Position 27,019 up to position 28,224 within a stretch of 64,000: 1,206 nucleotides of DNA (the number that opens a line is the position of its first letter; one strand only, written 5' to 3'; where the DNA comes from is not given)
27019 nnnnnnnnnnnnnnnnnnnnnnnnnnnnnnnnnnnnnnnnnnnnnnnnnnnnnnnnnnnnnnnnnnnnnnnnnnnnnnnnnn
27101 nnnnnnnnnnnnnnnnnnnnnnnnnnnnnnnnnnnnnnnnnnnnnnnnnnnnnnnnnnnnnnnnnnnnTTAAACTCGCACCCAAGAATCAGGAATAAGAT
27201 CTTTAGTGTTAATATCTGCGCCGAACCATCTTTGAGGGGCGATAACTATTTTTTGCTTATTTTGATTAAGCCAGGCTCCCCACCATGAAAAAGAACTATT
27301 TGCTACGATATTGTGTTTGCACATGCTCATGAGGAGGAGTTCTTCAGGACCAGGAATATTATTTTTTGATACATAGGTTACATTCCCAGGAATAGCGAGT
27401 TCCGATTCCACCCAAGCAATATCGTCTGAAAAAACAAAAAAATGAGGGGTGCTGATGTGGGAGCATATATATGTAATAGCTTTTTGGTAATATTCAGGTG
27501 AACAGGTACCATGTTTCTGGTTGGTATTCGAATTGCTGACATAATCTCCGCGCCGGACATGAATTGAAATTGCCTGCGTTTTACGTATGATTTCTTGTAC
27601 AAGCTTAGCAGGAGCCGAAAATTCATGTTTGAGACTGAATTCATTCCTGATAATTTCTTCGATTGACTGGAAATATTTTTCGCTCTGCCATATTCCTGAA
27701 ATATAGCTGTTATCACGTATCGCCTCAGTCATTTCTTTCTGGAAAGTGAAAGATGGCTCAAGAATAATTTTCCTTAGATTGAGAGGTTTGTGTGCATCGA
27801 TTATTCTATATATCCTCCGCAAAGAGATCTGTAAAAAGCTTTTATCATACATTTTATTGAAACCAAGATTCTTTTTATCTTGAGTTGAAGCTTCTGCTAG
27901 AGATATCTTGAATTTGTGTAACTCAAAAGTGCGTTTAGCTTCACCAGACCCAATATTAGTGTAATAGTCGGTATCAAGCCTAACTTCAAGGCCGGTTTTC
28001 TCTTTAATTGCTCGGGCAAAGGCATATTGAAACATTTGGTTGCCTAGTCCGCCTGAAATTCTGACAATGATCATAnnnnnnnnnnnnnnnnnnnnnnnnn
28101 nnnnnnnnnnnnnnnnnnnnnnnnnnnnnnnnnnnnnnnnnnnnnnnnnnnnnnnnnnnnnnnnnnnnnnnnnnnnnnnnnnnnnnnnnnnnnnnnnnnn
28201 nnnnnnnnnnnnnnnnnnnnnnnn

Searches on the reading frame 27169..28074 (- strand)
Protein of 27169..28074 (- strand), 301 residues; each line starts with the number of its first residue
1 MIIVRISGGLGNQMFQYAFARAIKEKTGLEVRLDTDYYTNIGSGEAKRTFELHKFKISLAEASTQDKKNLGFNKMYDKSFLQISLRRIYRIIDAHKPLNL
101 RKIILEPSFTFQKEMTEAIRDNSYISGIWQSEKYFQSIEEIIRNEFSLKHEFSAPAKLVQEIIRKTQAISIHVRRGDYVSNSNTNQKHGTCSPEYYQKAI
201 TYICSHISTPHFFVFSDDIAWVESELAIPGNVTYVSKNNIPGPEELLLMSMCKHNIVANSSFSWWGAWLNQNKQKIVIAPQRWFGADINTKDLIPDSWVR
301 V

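Call 6: search_protein_families(library=pfam, proteins=[window:27169-28074:-], max_evalue=0.001)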
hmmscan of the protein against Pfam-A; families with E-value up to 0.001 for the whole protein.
window:27169-28074:- (301 aa): 1 family
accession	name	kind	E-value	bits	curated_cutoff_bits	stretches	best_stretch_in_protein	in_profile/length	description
PF01531.22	Glyco_transf_11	-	2.2e-34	119.5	23.9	1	1-292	1-288/298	Glycosyl transferase family 11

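Call 7: search_protein_families(library=ncbifam, proteins=[window:27169-28074:-], max_evalue=0.01)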
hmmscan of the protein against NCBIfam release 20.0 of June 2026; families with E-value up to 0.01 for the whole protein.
window:27169-28074:- (301 aa): 0 families
